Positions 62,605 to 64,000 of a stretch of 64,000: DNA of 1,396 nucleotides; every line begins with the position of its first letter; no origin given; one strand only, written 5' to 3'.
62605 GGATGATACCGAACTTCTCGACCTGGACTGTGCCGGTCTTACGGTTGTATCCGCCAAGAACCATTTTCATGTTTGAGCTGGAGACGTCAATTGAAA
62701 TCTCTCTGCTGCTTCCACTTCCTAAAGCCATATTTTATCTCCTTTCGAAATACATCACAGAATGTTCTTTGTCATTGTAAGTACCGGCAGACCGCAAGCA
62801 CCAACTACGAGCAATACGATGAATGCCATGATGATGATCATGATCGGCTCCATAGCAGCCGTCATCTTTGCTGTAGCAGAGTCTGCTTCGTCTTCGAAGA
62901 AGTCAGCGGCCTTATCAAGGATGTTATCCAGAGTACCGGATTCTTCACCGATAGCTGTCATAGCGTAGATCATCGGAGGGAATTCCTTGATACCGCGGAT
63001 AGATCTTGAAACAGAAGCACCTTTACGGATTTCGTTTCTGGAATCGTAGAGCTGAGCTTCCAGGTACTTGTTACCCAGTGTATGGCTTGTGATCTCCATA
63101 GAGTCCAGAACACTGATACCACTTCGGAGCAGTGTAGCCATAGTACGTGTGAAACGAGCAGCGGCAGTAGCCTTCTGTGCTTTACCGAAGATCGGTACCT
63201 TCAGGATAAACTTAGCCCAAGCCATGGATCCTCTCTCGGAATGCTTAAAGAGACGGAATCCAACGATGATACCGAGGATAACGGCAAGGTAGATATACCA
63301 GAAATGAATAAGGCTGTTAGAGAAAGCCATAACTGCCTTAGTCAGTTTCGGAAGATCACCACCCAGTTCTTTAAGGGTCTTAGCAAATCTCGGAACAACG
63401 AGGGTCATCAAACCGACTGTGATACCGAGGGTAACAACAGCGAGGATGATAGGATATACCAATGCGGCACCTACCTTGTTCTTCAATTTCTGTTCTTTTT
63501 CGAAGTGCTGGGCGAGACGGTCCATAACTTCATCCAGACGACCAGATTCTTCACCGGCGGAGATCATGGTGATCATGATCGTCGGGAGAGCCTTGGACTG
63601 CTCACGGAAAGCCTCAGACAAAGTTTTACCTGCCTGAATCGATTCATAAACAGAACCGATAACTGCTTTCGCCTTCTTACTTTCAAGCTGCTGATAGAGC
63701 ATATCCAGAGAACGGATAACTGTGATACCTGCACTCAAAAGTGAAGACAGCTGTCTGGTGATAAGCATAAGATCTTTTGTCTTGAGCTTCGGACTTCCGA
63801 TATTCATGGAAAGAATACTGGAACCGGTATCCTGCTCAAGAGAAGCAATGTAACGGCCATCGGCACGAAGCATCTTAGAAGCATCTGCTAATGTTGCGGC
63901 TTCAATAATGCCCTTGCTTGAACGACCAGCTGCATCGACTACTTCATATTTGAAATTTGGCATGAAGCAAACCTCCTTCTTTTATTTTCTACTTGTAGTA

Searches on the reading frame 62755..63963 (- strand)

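Call 62: search_protein_families(library=pfam, proteins=[window:62755-63963:-], max_evalue=0.00001)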
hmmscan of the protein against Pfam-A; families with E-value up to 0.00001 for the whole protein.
window:62755-63963:- (402 aa): 1 family
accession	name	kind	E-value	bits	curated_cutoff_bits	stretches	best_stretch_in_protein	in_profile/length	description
PF00482.28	T2SSF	-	1.5e-61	206.3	25.2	2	69-191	2-125/125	Type II secretion system (T2SS), protein F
